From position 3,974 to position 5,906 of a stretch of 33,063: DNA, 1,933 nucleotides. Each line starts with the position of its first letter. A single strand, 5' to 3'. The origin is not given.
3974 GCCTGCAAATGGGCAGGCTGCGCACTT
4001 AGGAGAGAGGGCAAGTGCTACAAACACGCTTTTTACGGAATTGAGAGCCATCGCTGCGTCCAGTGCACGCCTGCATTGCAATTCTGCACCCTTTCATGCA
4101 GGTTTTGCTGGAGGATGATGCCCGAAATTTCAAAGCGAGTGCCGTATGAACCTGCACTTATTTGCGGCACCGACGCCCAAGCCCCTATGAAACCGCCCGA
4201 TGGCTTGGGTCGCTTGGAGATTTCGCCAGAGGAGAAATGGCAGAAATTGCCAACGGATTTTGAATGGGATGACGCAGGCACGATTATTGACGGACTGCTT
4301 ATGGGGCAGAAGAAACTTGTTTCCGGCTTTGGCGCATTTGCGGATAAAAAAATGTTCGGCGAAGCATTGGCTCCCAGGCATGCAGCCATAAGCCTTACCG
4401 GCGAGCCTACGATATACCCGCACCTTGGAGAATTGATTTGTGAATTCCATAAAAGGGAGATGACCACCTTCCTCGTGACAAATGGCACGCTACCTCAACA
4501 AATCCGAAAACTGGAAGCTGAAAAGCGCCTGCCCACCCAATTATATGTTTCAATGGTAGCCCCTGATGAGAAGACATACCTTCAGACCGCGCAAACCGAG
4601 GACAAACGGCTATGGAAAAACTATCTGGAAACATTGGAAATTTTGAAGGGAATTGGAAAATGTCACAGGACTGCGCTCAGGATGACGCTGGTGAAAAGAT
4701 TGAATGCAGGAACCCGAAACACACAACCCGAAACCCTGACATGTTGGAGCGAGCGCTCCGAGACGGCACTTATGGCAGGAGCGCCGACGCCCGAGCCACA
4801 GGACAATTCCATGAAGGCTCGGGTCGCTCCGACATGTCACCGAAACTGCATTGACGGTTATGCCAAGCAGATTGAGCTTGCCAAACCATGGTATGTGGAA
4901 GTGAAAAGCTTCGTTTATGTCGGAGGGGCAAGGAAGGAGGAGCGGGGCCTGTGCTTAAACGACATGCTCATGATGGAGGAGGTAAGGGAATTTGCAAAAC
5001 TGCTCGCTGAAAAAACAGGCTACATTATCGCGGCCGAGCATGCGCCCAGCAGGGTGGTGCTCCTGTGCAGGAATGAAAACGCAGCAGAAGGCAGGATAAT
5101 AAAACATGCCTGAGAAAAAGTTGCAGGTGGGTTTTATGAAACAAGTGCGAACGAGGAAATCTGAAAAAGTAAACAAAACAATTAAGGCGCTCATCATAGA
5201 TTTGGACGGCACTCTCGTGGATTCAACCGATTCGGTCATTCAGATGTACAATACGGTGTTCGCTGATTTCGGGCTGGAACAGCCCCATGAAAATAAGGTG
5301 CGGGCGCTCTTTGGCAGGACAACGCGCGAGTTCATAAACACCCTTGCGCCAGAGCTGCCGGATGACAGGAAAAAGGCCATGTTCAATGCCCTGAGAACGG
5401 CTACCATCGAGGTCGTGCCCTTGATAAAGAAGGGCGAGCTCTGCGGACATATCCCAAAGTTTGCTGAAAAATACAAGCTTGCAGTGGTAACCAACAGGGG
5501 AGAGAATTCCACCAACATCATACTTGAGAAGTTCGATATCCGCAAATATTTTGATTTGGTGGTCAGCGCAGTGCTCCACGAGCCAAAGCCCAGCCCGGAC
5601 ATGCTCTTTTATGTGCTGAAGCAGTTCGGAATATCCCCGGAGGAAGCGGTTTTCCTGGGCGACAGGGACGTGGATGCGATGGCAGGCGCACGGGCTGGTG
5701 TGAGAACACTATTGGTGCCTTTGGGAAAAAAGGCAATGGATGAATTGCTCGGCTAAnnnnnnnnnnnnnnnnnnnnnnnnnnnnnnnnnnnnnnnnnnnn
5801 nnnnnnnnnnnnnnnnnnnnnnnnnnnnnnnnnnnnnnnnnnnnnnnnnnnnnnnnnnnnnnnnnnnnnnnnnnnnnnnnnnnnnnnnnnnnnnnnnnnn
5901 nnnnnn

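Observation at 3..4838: A ~101-nt double-hairpin element family with fixed junction nucleotides, exactly 18-nt loops and covarying stems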

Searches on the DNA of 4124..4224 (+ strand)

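Call 21: build_rna_model(alignment_id=A2, structure=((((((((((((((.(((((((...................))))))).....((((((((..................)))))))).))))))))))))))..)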
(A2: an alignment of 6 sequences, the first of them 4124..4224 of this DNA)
Model R1 built from alignment A2 (6 sequences, 104 columns); structure: as given.
model positions 101; base pairs 28; branch points 1; effective number of sequences 1.78; information 0.59 bits per position. Calibrated on 0.2 Mb of random sequence (short: E-values are rough).
structure used (alignment columns):
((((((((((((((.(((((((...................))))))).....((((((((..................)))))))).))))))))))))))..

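Call 22: search_with_rna_model(model_id=R1, sources=[window, L001, L002], max_evalue=10, filters=off)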
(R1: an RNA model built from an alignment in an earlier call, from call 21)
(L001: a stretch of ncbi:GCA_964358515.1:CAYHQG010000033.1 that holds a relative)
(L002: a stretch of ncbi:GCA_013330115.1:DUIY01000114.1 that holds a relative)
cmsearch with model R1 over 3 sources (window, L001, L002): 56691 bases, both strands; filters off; matches with E-value up to 10: 36.
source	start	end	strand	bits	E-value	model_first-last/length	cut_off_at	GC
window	4738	4838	+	106.1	3.7e-28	1-101/101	no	0.63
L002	5101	5201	+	106.1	3.7e-28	1-101/101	no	0.63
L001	3334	3434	+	105.7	4.8e-28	1-101/101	no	0.59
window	2914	3014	+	98.1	7.5e-26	1-101/101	no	0.6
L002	3277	3377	+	98.1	7.5e-26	1-101/101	no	0.6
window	4124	4224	+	93.6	1.6e-24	1-101/101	no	0.54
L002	4487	4587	+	93.6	1.6e-24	1-101/101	no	0.54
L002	264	364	-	85.5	3.2e-22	1-101/101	no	0.52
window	1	85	-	63.7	6e-16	8-94/101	no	0.59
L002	366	446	-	63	9.8e-16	10-92/101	no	0.6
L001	3334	3434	-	54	3.7e-13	1-101/101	no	0.59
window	4738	4838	-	51.1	2.5e-12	1-101/101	no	0.63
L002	5101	5201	-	51.1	2.5e-12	1-101/101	no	0.63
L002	264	364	+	51.1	2.6e-12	1-101/101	no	0.52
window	2914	3014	-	42.5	7.6e-10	1-101/101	no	0.6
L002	3277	3377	-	42.5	7.6e-10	1-101/101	no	0.6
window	4124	4224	-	41.1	2e-09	1-101/101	no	0.54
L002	4487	4587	-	41.1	2e-09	1-101/101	no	0.54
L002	366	446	+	28.4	8.7e-06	10-92/101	no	0.6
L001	1616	1730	-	26.3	3.6e-05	1-101/101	no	0.57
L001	1616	1730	+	14.5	0.088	1-101/101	no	0.57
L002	3163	3229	+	10.7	1.1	1-101/101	no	0.52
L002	3163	3229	-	9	3.4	1-101/101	no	0.52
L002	12636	12717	-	7.7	7.9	1-101/101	no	0.55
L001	5331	5441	-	7.4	9.6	1-101/101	no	0.48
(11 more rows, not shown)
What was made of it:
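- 4124..4224 (+): Element copy 1. It lies in sense orientation, in-frame (element base 1 = codon position 1), in TYW1 just after the radical-SAM CxxxCxxC motif. It is absent from the sister genome L001. R1 scores 93.6 bits (call 22).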

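Call 27: search_with_rna_model(model_id=R1, sources=[L104, L105, L106, L107, L108, L109, L110, L111, L112, L113, L114, L115, L116, L117, L118, L119, L120, L121, L122, L123, L124, L125, L126, L127, L128, L129, L130, L131, L132, L133, L134, L135, L136, L137, L138, L139, L140], max_evalue=0.001, make_alignment=true)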
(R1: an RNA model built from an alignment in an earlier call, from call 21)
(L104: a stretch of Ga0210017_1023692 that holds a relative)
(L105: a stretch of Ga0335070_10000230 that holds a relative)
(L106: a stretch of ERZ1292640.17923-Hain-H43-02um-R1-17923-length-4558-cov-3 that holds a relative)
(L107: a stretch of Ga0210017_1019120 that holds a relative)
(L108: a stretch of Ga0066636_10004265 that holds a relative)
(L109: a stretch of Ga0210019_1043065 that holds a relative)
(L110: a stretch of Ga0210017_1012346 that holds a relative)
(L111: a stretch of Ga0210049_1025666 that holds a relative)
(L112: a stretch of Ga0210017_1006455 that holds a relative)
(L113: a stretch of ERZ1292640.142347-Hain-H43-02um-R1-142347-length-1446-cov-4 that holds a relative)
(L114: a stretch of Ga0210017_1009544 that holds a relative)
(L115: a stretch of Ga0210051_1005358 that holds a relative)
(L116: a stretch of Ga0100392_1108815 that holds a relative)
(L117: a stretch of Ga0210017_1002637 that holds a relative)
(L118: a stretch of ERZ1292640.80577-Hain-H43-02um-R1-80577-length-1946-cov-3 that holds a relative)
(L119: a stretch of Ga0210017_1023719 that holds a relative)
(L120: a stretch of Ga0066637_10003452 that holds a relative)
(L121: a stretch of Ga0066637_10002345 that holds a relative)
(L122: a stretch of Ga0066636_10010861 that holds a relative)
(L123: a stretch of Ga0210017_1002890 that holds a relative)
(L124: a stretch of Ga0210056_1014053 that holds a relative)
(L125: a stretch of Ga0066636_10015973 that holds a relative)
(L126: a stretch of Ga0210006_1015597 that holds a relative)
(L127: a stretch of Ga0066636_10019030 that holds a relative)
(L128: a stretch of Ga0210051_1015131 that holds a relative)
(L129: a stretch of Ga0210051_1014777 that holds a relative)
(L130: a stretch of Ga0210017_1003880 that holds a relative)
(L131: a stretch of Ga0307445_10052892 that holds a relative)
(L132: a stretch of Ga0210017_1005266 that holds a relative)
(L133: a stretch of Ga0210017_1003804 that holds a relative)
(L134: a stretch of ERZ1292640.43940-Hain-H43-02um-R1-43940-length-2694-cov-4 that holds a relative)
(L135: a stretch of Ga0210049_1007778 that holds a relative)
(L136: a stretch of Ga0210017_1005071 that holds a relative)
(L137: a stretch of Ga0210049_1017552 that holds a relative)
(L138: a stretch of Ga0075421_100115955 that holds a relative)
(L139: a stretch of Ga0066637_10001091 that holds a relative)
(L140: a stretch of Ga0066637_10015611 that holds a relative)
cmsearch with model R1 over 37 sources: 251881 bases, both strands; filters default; matches with E-value up to 0.001: 108.
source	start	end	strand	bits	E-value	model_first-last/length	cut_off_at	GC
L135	5760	5860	-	107.4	7.3e-28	1-101/101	no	0.64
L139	1302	1402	-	106.1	1.7e-27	1-101/101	no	0.63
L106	627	727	+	105.7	2.2e-27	1-101/101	no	0.59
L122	2236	2336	+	105.5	2.4e-27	1-101/101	no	0.66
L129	3486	3586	-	105.5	2.4e-27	1-101/101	no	0.66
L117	2180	2280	+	105.2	3.1e-27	1-101/101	no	0.62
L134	1373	1473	+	103.2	1.1e-26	1-101/101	no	0.62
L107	2170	2270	-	94.1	4.8e-24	1-101/101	no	0.57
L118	110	210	+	90.9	4.1e-23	1-101/101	no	0.59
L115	4114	4214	+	87.6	3.7e-22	1-101/101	no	0.63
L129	6404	6549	+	87.4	4.2e-22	1-101/101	no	0.6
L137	1738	1839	-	86.2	9.2e-22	1-101/101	no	0.53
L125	4208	4308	+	85.5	1.4e-21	1-101/101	no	0.52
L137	2277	2377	-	85.5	1.4e-21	1-101/101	no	0.52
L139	3452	3553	-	85.1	1.8e-21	1-101/101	no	0.53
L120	9127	9227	+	84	3.9e-21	1-101/101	no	0.52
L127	886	986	+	84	3.9e-21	1-101/101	no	0.52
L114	10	108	-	83.8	4.4e-21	1-101/101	no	0.56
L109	911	1011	+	83.7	4.8e-21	1-101/101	no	0.54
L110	5945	6045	-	83.7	4.8e-21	1-101/101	no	0.54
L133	10527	10628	+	82.6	9.9e-21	1-101/101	no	0.54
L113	1220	1318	+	82.6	1e-20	1-101/101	no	0.6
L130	12169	12269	-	81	2.8e-20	1-101/101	no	0.61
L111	2720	2820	-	80.5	3.9e-20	1-101/101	no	0.59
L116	914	1014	+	80.5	3.9e-20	1-101/101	no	0.59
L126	335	435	+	80.5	3.9e-20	1-101/101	no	0.59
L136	1450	1550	-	80.5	3.9e-20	1-101/101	no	0.59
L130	11833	11933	+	80.4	4.3e-20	1-101/101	no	0.58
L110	5209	5309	+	80.2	4.8e-20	1-101/101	no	0.6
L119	1654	1754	+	76.6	5.2e-19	1-101/101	no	0.62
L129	3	103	+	76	7.8e-19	1-101/101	no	0.61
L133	12414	12514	+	76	7.8e-19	1-101/101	no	0.61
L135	2277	2377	+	76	7.8e-19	1-101/101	no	0.61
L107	1151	1251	-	75.8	8.7e-19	1-101/101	no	0.6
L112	2171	2271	-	75.8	8.7e-19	1-101/101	no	0.6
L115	12189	12289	+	75.8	8.7e-19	1-101/101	no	0.6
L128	6392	6492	+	75.8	8.7e-19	1-101/101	no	0.6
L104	2038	2138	+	75.3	1.3e-18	1-101/101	no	0.61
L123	2373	2473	-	74.8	1.7e-18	1-101/101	no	0.63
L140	1087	1187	+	74.8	1.7e-18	1-101/101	no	0.63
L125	4557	4657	+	73.1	5.3e-18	1-101/101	no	0.56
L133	10338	10438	+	73.1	5.3e-18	1-101/101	no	0.56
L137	1928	2028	-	73.1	5.3e-18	1-101/101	no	0.57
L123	2131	2231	+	72.9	6.1e-18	1-101/101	no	0.49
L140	1329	1429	-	72.9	6.1e-18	1-101/101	no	0.49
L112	2025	2125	+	71.4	1.7e-17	1-101/101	no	0.59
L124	3867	3967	+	66.9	3.2e-16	1-101/101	no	0.57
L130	12169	12269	+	62.5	5.8e-15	1-101/101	no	0.61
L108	2664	2764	-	62.5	6.1e-15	1-101/101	no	0.56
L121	204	304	+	62.5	6.1e-15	1-101/101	no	0.56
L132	8254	8354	+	62.5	6.1e-15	1-101/101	no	0.56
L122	1962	2060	-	62.1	7.7e-15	1-101/101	no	0.48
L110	5209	5309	-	62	8.3e-15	1-101/101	no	0.6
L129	3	103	-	60.3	2.5e-14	1-101/101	no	0.61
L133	12414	12514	-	60.3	2.5e-14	1-101/101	no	0.61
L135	2277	2377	-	60.3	2.5e-14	1-101/101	no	0.61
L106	627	727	-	54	1.7e-12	1-101/101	no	0.59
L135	5760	5860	+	53.8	1.8e-12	1-101/101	no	0.64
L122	2236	2336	-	53.4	2.5e-12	1-101/101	no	0.66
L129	3486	3586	+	53.4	2.5e-12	1-101/101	no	0.66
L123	2131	2231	-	53.1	3e-12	1-101/101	no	0.49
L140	1329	1429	+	53.1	3e-12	1-101/101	no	0.49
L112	2025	2125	-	52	6.3e-12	1-101/101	no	0.59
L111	2720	2820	+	51.7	7.6e-12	1-101/101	no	0.59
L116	914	1014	-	51.7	7.6e-12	1-101/101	no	0.59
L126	335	435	-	51.7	7.6e-12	1-101/101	no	0.59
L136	1450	1550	+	51.7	7.6e-12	1-101/101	no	0.59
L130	11833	11933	-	51.5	9e-12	1-101/101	no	0.58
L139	1302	1402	+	51.1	1.1e-11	1-101/101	no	0.63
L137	1928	2028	+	50.2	2e-11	1-101/101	no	0.57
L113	1220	1318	-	49.2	4e-11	1-101/101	no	0.6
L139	3452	3553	+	49.1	4.2e-11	1-101/101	no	0.53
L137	1738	1839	+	48.9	4.9e-11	1-101/101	no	0.53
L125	4557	4657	-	48.8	5.1e-11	1-101/101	no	0.56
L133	10338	10438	-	48.8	5.1e-11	1-101/101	no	0.56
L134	1373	1473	-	48.7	5.7e-11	1-101/101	no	0.62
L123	2373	2473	+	48.6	5.9e-11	1-101/101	no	0.63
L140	1087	1187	-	48.6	5.9e-11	1-101/101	no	0.63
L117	2180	2280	-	48.4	7e-11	1-101/101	no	0.62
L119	1654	1754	-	48.1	8.2e-11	1-101/101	no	0.62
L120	9127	9227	-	47.6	1.2e-10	1-101/101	no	0.52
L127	886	986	-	47.6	1.2e-10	1-101/101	no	0.52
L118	110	210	-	47.3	1.4e-10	1-101/101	no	0.59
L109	911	1011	-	46.9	1.8e-10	1-101/101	no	0.54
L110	5945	6045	+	46.9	1.8e-10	1-101/101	no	0.54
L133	10527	10628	-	45.9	3.6e-10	1-101/101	no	0.54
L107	2170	2270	+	45.7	4e-10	1-101/101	no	0.57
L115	4114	4214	-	44.1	1.2e-09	1-101/101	no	0.63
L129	6404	6549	-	43.3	2e-09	1-101/101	no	0.6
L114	10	108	+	42.9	2.7e-09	1-101/101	no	0.56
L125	4117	4215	-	42.9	2.7e-09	1-101/101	no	0.56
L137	2370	2468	+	42.9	2.7e-09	1-101/101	no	0.56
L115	12189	12289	-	42.8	2.7e-09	1-101/101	no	0.6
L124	3867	3967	-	42.2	4.2e-09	1-101/101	no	0.57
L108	2664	2764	+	39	3.4e-08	1-101/101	no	0.56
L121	204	304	-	39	3.4e-08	1-101/101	no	0.56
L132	8254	8354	-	39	3.4e-08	1-101/101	no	0.56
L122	5719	5792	-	35.7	3.2e-07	27-101/101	5'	0.64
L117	11994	12074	+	35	4.8e-07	1-101/101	no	0.56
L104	1986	2069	-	32.5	2.6e-06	1-101/101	no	0.6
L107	1222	1303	+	30.9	7.4e-06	1-101/101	no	0.59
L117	11994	12169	-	30.1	1.2e-05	1-101/101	no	0.53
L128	6340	6421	-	29.2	2.2e-05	1-101/101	no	0.6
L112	2242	2323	+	26.5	0.00014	1-101/101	no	0.57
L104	2086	2188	-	24.8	0.00043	1-101/101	no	0.56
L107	1101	1203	+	24.8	0.00043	1-101/101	no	0.56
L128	6440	6542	-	24.8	0.00043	1-101/101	no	0.56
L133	10443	10525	-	24.5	0.00053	10-92/101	no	0.65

Alignment A3: 108 matches aligned to the model, 257 columns, each read 5' to 3' on its own strand. Consensus structure (alignment columns), stored with it:
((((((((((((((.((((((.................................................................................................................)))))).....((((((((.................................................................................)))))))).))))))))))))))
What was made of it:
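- The model separates the two strands clearly (about 100 vs about 50 bits; calls 22, 27), so the element has a polarity.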

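Call 68: search_with_rna_model(model_id=R1, sources=[L141, L142], max_evalue=1, filters=off)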
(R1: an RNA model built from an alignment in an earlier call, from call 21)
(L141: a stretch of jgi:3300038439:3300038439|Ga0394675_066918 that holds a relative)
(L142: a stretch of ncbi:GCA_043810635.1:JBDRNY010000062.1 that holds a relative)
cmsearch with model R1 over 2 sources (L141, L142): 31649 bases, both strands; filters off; matches with E-value up to 1: 1.
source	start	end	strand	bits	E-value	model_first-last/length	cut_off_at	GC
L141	10339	10431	+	26.2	2.2e-05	1-101/101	no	0.61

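Call 80: search_with_rna_model(model_id=R1, sources=[L143], max_evalue=1, filters=off, show_alignments=1)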
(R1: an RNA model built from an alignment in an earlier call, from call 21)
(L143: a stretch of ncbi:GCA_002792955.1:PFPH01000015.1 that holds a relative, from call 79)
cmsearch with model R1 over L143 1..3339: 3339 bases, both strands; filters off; matches with E-value up to 1: 5.
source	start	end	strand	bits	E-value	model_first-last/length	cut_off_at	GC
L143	14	78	+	43.7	2.1e-11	1-101/101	no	0.69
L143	30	63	-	13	0.014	53-86/101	no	0.68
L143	1236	1267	+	11.3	0.044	1-101/101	no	0.56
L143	984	1010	-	7.2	0.65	1-101/101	no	0.56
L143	1236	1267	-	7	0.76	1-101/101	no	0.56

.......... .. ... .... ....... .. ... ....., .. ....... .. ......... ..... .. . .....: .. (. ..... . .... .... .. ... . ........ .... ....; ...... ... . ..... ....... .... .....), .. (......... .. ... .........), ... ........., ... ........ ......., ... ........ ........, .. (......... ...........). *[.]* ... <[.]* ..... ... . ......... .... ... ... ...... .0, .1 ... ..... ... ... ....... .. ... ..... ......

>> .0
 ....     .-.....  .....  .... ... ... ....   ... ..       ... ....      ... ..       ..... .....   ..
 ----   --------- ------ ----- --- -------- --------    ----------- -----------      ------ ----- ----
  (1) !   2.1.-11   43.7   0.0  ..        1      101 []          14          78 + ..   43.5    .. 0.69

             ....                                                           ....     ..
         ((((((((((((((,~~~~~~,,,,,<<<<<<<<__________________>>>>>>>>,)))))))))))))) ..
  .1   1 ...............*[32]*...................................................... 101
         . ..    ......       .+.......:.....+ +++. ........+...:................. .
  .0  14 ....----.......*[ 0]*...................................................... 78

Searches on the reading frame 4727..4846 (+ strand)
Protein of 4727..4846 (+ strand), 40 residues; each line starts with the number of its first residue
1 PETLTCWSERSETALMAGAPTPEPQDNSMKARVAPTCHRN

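Call 76: search_protein_representatives(protein=window:4739-4840:+)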
Query: 34 residues. Proteins with E-value up to 0.001 (for the whole library): 2; up to 1e-10: 0; up to 1e-30: 0. The best 2 are listed.
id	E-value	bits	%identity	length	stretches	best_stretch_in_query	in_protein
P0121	4.9e-07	44.3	55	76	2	5-33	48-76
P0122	3.3e-05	38.8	91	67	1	12-34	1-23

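Call 78: find_homologous_proteins(query=window:4727-4846:+, max_evalue=0.01)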
Query window:4727-4846:+ (40 aa): 1 proteins with E <= 0.01 among 1 candidates.
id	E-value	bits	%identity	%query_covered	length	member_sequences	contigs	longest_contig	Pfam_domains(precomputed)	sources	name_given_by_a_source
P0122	9.5e-5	39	88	63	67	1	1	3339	-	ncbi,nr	ncbi:hypothetical protein COX84_00270 [Candidatus Micrarchaeota archaeon CG_4_10_14_0_2_um_filter_49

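Call 79: find_encoding_contigs(protein=P0122, flank=5000, max_places=3)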
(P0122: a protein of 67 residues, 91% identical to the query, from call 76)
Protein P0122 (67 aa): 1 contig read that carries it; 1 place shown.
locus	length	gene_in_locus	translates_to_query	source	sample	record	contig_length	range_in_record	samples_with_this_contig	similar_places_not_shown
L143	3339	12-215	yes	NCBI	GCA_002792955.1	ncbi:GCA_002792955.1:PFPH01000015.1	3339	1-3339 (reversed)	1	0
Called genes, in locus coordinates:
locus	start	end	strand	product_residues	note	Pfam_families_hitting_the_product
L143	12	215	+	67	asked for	-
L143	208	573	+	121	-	-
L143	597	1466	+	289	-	PF00809:Pterin_bind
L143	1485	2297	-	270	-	PF02002:TFIIE_alpha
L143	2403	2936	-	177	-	PF01994:Trm56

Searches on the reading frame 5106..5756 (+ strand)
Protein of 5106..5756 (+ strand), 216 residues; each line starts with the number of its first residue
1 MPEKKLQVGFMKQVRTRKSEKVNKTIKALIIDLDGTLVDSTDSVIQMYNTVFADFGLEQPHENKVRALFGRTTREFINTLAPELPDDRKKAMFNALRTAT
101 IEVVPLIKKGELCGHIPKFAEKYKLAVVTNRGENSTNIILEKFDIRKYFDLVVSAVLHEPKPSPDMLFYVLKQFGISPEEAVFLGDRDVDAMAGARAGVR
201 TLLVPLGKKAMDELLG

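Call 10: search_protein_families(library=pfam, proteins=[window:5106-5756:+])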
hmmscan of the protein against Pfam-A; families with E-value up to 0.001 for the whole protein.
window:5106-5756:+ (216 aa): 3 families
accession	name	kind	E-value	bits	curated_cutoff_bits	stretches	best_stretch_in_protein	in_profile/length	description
PF13419.12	HAD_2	-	7.2e-33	114.6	23.8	1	30-204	2-178/178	Haloacid dehalogenase-like hydrolase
PF00702.32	Hydrolase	-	1.7e-21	78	26.4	1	26-198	1-191/191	haloacid dehalogenase-like hydrolase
PF13242.12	Hydrolase_like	-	8.7e-11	42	22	1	161-214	4-58/75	HAD-hyrolase-like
